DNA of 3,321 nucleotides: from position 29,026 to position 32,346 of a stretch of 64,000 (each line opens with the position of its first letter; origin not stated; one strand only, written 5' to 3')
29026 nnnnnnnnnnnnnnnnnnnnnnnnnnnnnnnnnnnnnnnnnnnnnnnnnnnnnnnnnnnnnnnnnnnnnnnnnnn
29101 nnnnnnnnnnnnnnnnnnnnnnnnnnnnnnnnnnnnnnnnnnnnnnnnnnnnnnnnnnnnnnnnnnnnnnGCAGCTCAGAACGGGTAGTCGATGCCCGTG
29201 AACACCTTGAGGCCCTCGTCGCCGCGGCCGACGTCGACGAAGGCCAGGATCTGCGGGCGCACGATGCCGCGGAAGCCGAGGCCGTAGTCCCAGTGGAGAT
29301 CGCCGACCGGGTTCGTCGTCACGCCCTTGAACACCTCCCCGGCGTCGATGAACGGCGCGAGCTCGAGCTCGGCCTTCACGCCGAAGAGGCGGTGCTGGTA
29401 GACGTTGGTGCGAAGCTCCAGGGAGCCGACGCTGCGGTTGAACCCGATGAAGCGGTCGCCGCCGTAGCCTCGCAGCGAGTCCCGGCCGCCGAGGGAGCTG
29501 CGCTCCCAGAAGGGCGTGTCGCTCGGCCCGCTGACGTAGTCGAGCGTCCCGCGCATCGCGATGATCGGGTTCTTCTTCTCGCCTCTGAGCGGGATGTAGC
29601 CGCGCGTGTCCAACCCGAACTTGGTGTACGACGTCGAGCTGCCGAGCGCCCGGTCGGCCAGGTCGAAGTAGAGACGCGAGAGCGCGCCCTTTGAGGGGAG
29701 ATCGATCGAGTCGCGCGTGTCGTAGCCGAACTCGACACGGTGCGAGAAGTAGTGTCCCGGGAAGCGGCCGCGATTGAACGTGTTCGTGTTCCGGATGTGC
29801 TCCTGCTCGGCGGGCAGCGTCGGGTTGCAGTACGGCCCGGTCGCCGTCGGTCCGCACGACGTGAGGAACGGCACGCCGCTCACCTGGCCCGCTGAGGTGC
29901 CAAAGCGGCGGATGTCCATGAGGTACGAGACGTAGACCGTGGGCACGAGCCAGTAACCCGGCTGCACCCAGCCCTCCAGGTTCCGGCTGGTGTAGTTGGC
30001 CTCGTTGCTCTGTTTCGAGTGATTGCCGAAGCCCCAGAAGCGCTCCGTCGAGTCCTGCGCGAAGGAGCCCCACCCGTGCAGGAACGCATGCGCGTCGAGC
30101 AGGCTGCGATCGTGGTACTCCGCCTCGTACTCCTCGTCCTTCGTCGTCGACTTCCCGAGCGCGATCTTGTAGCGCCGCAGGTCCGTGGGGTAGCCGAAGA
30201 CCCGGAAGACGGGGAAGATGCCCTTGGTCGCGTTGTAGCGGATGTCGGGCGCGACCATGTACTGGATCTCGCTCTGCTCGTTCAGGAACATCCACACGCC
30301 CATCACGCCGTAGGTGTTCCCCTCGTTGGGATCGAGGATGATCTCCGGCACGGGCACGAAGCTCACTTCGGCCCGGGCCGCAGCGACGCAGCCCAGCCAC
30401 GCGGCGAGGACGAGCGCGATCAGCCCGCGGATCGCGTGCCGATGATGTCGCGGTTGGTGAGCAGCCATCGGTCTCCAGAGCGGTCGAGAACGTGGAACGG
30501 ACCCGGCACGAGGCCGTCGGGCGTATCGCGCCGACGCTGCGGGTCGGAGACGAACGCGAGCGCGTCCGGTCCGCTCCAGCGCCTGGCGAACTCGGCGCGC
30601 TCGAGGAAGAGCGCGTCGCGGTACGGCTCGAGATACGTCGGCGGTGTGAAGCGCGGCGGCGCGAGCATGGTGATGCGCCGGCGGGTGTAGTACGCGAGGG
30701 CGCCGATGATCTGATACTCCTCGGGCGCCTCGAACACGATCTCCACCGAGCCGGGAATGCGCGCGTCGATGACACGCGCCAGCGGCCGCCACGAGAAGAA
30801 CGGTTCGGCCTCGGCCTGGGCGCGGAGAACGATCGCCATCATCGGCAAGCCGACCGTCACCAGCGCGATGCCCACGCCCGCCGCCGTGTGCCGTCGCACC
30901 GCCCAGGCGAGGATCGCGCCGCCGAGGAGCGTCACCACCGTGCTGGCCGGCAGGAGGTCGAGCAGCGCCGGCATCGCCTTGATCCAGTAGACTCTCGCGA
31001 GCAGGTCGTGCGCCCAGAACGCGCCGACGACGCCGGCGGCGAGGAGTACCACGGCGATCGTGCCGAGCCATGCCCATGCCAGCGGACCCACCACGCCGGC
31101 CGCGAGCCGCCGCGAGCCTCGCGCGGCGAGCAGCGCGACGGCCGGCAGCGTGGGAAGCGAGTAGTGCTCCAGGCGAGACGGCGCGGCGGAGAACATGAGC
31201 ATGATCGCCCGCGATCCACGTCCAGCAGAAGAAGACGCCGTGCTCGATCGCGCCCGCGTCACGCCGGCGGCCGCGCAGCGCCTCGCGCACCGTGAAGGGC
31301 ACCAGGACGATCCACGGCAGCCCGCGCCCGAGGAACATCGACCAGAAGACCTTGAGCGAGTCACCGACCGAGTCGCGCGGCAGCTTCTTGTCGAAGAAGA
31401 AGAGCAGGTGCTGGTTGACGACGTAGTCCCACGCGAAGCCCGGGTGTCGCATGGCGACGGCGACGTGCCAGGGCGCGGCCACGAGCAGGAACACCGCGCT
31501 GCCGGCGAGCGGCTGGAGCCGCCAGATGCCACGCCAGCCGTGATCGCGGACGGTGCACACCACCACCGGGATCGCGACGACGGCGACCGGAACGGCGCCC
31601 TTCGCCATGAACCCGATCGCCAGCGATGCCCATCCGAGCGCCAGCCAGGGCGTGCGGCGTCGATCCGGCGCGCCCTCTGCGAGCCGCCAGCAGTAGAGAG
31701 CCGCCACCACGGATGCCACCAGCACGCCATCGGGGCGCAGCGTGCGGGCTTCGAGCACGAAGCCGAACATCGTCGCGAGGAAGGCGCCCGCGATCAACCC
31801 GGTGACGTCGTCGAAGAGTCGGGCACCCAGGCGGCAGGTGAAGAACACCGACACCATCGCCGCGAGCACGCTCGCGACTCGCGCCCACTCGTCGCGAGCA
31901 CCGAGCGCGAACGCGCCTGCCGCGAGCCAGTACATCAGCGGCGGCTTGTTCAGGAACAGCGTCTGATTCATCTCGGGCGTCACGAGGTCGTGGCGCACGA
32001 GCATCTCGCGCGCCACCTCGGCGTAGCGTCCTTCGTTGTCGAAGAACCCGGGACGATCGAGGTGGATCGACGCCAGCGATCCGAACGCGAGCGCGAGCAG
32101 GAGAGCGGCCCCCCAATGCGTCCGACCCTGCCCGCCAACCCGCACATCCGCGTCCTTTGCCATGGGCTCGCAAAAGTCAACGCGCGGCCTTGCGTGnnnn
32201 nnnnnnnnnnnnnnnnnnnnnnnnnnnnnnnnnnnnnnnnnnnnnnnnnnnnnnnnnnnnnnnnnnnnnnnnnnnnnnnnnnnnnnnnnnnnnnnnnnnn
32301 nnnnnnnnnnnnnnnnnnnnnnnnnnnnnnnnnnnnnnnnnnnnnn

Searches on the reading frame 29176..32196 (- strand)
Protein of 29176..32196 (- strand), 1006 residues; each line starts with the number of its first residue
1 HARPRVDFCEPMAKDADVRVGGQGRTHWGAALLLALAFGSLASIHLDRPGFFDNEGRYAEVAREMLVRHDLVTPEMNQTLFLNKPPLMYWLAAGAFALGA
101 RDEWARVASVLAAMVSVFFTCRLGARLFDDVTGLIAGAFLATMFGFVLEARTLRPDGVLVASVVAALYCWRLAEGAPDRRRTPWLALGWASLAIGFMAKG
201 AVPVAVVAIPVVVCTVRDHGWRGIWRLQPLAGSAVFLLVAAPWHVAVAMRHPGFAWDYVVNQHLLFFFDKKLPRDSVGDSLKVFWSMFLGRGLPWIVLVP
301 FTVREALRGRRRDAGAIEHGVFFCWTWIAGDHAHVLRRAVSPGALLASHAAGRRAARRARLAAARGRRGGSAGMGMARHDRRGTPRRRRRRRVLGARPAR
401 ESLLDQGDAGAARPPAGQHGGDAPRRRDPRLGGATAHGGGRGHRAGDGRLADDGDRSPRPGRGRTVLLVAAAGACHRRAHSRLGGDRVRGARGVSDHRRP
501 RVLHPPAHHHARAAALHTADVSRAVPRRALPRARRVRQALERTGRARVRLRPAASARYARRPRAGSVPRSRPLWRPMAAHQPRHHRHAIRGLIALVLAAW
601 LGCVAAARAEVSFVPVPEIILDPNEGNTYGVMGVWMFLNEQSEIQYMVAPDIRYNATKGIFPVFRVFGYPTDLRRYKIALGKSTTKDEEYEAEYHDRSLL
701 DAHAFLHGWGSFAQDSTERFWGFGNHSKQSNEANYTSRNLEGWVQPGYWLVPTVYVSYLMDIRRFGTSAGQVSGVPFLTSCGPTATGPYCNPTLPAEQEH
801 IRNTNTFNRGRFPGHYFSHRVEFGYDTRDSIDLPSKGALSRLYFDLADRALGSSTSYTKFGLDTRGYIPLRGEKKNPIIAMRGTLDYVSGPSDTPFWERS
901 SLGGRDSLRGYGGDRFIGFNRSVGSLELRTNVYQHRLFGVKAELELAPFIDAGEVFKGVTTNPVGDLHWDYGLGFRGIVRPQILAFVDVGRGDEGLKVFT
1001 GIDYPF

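Call 12: search_protein_families(library=ncbifam, proteins=[window:29176-32196:-], max_evalue=0.00001)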
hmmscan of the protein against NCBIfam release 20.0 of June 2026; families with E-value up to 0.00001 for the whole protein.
window:29176-32196:- (1006 aa): 3 families
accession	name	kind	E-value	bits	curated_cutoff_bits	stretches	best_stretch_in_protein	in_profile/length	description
NF047779.1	Omp85_fam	subfamily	1.2e-37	130.4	200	1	823-1006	231-423/423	Omp85 family outer membrane protein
NF009784.2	PRK13279.1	equivalog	1.9e-25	89.5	567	1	54-316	31-292/539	lipid IV(A) 4-amino-4-deoxy-L-arabinosyltransferase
TIGR03303.1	OM_YaeT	equivalog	2.9e-12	45.8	297.15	1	804-958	520-683/741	outer membrane protein assembly factor BamA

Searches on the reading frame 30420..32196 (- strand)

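Call 62: search_protein_families(library=pfam, proteins=[window:30420-32196:-], max_evalue=0.001)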
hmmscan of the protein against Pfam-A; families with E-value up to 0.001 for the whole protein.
window:30420-32196:- (592 aa): 2 families
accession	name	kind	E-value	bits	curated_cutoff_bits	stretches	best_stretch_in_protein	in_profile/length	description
PF13231.12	PMT_2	-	2.2e-16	60.9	26.1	1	83-243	1-157/160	Dolichyl-phosphate-mannose-protein mannosyltransferase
PF02366.24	PMT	-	7.8e-12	45.7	22.7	1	57-254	34-241/245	Dolichyl-phosphate-mannose-protein mannosyltransferase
